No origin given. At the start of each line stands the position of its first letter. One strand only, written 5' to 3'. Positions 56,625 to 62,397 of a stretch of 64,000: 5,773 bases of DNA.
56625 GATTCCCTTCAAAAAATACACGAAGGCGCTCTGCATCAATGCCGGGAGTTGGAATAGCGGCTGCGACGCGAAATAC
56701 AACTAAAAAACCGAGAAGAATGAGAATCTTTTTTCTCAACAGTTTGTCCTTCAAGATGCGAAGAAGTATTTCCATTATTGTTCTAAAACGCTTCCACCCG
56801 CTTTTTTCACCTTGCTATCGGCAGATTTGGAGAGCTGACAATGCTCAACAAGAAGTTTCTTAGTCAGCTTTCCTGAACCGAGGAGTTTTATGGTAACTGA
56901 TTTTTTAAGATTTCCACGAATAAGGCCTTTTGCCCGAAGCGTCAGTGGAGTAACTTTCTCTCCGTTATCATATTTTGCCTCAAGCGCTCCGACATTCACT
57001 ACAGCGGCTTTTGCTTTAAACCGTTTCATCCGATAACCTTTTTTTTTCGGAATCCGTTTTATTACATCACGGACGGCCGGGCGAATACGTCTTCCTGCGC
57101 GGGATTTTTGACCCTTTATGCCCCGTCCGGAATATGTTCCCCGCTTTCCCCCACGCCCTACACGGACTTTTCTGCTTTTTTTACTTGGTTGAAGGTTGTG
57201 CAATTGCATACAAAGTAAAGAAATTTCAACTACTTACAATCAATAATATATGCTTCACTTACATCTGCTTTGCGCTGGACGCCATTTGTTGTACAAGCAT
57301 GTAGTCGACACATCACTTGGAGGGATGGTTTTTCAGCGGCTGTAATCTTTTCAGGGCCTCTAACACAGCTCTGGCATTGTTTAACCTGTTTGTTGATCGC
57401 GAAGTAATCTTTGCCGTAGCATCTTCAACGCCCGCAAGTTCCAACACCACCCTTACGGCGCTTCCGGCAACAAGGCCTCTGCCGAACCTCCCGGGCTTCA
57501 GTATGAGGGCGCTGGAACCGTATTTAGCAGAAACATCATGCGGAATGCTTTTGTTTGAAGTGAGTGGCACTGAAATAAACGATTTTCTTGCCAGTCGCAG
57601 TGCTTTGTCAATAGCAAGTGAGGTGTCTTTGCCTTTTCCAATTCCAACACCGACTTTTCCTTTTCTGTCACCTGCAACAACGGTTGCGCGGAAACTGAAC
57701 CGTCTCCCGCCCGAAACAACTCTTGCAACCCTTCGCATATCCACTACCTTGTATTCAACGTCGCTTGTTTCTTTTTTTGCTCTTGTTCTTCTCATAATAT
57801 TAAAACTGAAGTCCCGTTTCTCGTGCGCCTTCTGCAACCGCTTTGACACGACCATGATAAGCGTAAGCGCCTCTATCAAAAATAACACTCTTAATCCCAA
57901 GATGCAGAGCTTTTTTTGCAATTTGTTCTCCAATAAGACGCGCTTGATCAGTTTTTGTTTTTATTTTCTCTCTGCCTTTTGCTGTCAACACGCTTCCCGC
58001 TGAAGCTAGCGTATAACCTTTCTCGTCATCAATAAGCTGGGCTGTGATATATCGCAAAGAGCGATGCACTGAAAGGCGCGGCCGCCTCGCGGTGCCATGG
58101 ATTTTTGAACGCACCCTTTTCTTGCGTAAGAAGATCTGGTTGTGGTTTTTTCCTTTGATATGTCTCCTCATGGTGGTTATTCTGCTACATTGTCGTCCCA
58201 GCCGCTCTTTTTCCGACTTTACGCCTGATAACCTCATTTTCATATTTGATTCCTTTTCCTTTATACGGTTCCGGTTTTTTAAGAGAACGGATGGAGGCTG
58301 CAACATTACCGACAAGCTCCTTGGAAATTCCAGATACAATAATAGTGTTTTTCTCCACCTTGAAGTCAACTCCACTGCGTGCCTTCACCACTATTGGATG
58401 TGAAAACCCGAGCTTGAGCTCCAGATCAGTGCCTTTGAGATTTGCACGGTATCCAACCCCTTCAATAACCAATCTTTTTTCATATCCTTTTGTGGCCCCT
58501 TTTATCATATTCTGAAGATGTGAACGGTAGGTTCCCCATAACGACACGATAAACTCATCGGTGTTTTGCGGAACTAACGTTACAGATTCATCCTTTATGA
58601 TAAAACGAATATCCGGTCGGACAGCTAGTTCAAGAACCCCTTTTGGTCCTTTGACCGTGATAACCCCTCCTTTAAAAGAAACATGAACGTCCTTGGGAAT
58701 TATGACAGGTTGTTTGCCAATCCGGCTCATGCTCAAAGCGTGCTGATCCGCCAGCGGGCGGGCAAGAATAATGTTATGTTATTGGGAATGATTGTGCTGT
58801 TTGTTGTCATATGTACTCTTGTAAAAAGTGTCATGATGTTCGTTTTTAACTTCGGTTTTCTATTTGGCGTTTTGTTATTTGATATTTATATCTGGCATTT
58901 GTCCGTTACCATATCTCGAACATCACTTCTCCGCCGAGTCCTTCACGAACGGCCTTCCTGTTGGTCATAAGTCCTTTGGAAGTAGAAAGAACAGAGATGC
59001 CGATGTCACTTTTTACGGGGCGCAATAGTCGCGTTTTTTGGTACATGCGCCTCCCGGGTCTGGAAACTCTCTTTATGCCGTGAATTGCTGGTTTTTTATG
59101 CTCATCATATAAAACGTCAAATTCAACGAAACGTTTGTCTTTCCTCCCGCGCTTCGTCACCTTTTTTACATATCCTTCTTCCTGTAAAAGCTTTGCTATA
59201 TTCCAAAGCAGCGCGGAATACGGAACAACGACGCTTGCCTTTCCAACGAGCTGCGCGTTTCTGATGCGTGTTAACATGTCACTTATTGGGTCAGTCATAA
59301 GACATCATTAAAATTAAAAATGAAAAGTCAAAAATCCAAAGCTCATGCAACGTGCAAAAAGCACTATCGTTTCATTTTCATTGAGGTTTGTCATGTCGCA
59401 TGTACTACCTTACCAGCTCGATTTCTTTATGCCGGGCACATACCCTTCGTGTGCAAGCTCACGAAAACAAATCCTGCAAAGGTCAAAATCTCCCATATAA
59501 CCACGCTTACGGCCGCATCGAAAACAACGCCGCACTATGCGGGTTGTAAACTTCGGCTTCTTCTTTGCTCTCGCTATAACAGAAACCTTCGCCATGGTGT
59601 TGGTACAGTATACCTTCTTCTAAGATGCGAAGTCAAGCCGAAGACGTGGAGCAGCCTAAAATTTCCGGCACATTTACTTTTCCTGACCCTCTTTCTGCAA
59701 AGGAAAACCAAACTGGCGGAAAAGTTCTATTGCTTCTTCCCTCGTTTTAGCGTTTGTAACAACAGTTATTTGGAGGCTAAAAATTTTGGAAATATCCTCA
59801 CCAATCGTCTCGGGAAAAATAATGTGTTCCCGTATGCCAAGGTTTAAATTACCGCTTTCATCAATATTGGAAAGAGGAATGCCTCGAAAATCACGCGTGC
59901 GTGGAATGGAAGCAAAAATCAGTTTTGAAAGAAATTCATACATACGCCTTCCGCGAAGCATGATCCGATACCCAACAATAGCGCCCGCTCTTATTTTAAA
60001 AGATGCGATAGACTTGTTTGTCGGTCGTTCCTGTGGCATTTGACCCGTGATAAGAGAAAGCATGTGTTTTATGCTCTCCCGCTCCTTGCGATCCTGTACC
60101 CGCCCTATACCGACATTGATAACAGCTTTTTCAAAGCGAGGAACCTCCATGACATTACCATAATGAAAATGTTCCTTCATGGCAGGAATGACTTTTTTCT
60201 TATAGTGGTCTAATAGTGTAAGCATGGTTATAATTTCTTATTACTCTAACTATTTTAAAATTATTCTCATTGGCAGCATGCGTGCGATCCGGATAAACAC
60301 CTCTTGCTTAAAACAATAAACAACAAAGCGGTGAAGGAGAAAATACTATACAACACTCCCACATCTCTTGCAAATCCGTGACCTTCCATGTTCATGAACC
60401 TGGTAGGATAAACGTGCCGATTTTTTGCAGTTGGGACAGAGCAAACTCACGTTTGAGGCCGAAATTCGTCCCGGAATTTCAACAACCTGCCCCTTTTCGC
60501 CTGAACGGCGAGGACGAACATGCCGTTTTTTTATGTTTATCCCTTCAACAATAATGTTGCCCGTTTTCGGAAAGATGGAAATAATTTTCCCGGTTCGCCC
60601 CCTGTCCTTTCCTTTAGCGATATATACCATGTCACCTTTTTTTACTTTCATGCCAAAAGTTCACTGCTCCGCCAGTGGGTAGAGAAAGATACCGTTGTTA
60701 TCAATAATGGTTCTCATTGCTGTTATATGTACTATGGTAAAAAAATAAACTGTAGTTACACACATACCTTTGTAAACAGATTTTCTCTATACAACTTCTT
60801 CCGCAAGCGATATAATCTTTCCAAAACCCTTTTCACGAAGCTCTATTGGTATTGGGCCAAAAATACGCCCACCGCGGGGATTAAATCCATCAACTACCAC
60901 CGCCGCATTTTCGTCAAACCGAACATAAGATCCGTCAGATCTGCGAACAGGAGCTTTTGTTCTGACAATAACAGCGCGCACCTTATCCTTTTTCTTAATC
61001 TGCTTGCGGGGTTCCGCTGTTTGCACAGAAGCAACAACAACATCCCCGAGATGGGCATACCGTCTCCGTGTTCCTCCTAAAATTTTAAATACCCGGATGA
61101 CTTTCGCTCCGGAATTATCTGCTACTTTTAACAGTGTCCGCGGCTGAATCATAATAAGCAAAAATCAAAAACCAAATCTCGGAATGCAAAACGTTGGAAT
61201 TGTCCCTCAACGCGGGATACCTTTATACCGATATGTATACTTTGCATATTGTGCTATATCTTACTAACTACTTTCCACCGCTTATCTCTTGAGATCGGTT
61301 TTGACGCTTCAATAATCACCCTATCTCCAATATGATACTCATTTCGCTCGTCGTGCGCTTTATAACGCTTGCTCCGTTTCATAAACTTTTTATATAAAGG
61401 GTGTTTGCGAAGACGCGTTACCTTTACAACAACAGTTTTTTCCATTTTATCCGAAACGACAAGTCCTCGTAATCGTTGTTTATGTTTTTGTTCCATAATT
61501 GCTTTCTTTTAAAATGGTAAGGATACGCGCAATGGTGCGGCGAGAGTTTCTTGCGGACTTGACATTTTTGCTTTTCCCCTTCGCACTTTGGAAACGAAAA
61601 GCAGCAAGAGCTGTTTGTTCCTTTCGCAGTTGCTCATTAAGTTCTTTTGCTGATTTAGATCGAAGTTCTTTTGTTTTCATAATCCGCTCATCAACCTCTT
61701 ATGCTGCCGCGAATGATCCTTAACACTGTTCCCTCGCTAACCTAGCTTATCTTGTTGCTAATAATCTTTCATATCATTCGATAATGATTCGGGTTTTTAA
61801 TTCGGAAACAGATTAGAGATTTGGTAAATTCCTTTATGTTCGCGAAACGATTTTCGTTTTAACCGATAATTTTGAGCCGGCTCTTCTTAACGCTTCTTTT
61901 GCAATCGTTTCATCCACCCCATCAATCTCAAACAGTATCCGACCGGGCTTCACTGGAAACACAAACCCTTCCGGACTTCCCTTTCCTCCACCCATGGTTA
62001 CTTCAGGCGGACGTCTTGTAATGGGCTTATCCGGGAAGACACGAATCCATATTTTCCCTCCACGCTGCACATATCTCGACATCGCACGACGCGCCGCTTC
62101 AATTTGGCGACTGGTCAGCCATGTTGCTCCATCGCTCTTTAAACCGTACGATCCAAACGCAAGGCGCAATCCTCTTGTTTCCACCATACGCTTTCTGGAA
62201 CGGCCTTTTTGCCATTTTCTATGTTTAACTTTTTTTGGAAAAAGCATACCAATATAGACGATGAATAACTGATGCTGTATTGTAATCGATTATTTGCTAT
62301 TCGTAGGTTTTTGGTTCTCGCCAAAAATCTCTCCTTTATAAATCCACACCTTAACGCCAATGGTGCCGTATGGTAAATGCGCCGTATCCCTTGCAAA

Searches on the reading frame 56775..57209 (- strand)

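Call 75: search_protein_families(library=pfam, proteins=[window:56775-57209:-], max_evalue=0.001)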
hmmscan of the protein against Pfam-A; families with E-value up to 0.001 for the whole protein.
window:56775-57209:- (144 aa): 1 family
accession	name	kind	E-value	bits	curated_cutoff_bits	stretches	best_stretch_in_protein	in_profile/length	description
PF00828.25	Ribosomal_L27A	-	1.4e-14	54.7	21.5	1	70-141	1-71/72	Ribosomal proteins 50S-L15, 50S-L18e, 60S-L27A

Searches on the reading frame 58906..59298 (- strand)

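Call 75: search_protein_families(library=pfam, proteins=[window:58906-59298:-], max_evalue=0.001)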
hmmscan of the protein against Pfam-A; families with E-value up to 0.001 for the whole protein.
window:58906-59298:- (130 aa): 1 family
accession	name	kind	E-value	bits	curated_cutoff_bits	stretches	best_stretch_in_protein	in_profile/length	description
PF00410.24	Ribosomal_S8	-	4.7e-40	136.9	24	1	3-130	1-126/126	Ribosomal protein S8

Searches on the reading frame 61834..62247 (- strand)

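Call 75: search_protein_families(library=pfam, proteins=[window:61834-62247:-], max_evalue=0.001)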
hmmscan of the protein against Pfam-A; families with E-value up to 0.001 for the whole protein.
window:61834-62247:- (137 aa): 1 family
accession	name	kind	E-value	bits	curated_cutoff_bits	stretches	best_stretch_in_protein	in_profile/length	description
PF00252.24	Ribosomal_L16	-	2.1e-46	157.6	27.9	1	4-134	1-132/132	Ribosomal protein L16p/L10e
